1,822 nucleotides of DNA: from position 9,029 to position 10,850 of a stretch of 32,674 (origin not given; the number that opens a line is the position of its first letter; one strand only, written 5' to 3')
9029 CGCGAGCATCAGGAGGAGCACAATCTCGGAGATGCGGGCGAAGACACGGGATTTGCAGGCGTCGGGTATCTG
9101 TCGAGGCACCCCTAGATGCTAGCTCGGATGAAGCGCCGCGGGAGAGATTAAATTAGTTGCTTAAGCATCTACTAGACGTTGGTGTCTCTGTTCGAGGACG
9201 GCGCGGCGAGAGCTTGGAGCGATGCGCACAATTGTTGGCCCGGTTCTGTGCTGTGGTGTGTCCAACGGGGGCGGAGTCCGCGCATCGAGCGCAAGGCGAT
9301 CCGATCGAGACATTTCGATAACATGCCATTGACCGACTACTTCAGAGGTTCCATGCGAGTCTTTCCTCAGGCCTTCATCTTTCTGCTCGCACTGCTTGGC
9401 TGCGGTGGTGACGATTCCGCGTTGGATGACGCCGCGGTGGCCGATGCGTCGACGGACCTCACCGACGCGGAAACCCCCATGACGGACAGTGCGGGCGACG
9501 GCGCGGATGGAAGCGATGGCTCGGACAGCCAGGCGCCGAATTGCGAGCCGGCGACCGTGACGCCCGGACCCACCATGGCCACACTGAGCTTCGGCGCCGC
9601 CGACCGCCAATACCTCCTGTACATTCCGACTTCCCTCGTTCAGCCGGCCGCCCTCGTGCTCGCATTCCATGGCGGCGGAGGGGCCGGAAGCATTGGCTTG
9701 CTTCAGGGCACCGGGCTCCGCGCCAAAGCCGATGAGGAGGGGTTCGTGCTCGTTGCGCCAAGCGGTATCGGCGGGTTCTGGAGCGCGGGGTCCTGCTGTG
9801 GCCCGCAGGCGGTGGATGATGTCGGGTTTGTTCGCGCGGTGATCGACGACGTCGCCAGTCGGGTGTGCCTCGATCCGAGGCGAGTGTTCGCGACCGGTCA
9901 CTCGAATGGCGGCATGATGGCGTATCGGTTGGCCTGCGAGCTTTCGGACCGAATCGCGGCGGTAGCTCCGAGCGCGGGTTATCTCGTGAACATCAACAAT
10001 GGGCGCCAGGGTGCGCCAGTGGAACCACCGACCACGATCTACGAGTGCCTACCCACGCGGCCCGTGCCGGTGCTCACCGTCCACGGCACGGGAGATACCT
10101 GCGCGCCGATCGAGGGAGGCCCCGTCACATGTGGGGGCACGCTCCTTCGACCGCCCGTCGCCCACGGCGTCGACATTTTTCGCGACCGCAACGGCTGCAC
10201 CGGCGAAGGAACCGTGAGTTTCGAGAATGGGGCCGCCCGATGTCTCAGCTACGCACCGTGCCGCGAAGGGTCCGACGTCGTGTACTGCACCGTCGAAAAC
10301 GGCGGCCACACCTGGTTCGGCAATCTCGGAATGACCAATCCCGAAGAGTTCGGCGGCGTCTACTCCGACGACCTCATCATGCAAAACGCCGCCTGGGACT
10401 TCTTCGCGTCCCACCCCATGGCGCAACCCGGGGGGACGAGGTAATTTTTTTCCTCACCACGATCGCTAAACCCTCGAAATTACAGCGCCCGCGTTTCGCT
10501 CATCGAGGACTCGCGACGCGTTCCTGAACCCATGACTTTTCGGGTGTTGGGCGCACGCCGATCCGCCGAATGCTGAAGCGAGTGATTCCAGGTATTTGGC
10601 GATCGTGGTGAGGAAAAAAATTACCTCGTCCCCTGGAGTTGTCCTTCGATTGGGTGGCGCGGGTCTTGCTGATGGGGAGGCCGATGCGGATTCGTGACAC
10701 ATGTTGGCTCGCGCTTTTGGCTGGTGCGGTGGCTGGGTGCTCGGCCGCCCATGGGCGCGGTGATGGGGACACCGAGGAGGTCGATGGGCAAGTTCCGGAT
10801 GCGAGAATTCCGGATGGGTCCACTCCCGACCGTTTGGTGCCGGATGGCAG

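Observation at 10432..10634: MITE-like element of about 203 bp with 35-bp perfect TIRs that supplies the stop codon of the esterase gene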

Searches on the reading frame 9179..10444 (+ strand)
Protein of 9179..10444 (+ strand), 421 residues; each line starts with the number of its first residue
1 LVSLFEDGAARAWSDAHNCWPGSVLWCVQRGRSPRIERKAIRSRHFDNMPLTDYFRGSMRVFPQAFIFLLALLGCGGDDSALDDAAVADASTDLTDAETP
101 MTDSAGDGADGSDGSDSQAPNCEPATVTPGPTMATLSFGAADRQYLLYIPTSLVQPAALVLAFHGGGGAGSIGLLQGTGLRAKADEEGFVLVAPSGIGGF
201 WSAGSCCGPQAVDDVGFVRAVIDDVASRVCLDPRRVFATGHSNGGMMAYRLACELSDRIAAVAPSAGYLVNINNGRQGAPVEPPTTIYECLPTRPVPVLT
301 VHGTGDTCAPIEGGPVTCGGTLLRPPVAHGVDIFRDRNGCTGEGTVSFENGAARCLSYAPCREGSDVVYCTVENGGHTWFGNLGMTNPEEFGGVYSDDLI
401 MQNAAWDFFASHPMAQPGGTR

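Call 18: search_protein_families(library=pfam, proteins=[window:9179-10444:+], max_evalue=0.01)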
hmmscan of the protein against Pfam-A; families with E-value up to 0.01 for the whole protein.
window:9179-10444:+ (421 aa): 4 families
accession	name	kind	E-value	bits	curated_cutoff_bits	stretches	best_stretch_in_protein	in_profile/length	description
PF00326.27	Peptidase_S9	-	0.00025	21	22.6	1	220-269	50-99/213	Prolyl oligopeptidase family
PF00561.26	Abhydrolase_1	-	0.0024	18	25.8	1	160-263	3-98/245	alpha/beta hydrolase fold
PF05448.18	AXE1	-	0.0026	17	21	1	223-271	165-212/321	Acetyl xylan esterase (AXE1)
PF07859.19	Abhydrolase_3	-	0.0069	16.6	25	0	208-258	45-95/210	alpha/beta hydrolase fold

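Call 20: find_homologous_proteins(query=window:9347-10444:+)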
Query window:9347-10444:+ (365 aa): 3201 proteins with E <= 0.001 among 8000 candidates; the best 120 are listed.
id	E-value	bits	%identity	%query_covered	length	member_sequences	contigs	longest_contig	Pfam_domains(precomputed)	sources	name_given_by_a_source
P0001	3.6e-245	831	100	99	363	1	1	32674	-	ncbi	ncbi:MAG: hydrolase [Myxococcota bacterium]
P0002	1.5e-80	289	39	78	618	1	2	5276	PF00326.28,PF07859.20,PF01738.25,PF10503.15,PF02230.23,PF20434.6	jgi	jgi:polyhydroxybutyrate depolymerase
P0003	4.4e-71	258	47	77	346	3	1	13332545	PF10503.15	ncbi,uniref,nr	ncbi:hypothetical protein F0U61_06265 [Archangium violaceum]|uniref:extracellular catalytic domain t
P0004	1.6e-69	253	38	81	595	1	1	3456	PF05448.19,PF01738.25,PF10503.15,PF02230.23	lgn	-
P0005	6.4e-67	244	46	77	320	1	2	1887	PF10503.15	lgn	-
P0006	7.3e-65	238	45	76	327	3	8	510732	-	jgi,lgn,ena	-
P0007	1.2e-64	237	45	79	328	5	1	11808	PF10503.15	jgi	jgi:polyhydroxybutyrate depolymerase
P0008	1.5e-64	237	45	76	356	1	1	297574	PF10503.15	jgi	jgi:polyhydroxybutyrate depolymerase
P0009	4.6e-64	235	43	81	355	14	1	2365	PF00561.27,PF10503.15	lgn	-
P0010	5.6e-64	235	43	80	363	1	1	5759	-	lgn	-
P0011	5.9e-64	235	44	79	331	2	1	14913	-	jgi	jgi:polyhydroxybutyrate depolymerase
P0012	6.4e-64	235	44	74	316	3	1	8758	PF05448.19,PF10503.15,PF02230.23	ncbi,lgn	-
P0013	8.7e-64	234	42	80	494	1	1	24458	PF10503.15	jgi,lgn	jgi:polyhydroxybutyrate depolymerase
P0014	1.9e-63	233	43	76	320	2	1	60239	PF00326.28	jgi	-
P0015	6.8e-63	231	46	77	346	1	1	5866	PF10503.15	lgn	-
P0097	1.0e-52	198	43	74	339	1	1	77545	PF00326.28,PF02230.23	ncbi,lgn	ncbi:MAG: PHB depolymerase family esterase [Myxococcota bacterium]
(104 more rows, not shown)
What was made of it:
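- Metagenome assemblies can create palindromic joins, and the source is a MAG contig (call 20).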

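Call 49: search_protein_families(library=ncbifam, proteins=[window:9347-10444:+], max_evalue=0.01)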
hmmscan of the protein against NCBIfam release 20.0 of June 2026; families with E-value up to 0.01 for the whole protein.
window:9347-10444:+ (365 aa): 4 families
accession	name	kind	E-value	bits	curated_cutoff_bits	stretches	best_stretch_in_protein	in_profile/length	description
NF050058.1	e_dPHAscl_type1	hypoth_equivalog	1.4e-43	149.4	150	1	84-353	5-276/276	extracellular catalytic domain type 1 short-chain-length polyhydroxyalkanoate depolymerase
TIGR01840.1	esterase_phb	subfamily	3.9e-16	59.2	107.85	1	90-224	2-141/213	PHB depolymerase family esterase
NF050057.1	e_dPHAmcl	equivalog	0.00011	21.6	270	1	131-255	85-207/252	extracellular medium-chain-length polyhydroxyalkanoate depolymerase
NF033149.0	CHL_hydrolase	equivalog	0.0049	15.8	500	1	89-202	63-172/310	chloramphenicol hydrolase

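Call 78: find_encoding_contigs(protein=P0097, flank=10000, max_places=3)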
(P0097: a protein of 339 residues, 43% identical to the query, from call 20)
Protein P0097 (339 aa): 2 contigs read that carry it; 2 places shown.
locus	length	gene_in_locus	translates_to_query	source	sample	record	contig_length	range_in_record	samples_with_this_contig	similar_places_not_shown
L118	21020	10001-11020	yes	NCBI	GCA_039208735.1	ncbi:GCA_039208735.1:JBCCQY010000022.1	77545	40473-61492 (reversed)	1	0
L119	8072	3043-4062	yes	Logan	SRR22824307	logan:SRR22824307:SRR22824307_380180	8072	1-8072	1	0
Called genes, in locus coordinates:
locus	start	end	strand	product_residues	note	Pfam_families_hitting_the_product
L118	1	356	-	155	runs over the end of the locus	-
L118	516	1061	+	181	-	PF02620:YceD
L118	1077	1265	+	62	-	PF01783:Ribosomal_L32p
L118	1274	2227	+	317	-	PF02504:FA_synthesis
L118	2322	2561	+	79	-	PF00550:PP-binding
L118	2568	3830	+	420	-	PF00109:ketoacyl-synt, PF02801:Ketoacyl-synt_C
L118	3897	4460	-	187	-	-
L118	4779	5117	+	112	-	PF11969:DcpS_C, PF01230:HIT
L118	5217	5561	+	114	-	-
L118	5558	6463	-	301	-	PF00696:AA_kinase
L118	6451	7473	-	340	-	PF02729:OTCace_N, PF00185:OTCace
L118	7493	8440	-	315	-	PF01118:Semialdhyde_dh, PF02774:Semialdhyde_dhC (weak), PF22698:Semialdhyde_dhC_1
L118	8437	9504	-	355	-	-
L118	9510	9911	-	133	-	PF01316:Arg_repressor, PF02863:Arg_repressor_C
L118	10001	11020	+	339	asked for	PF00326:Peptidase_S9 (faint), PF02230:Abhydrolase_2 (weak)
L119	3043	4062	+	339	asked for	PF00326:Peptidase_S9 (faint), PF02230:Abhydrolase_2 (weak)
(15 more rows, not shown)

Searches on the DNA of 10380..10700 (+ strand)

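Call 21: search_rna_families(source=window, start=10380, end=10700, threshold=evalue, max_evalue=5)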
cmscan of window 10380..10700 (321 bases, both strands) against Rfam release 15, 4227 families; matches with E-value up to 5: 0.
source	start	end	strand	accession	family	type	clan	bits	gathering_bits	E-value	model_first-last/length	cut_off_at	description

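Call 64: search_dna_similar(query=window:10424-10483:+, collection=plasmids, mode=distant, max_evalue=10, max_rows=10)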
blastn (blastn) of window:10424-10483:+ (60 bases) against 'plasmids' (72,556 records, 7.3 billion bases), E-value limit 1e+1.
No match.
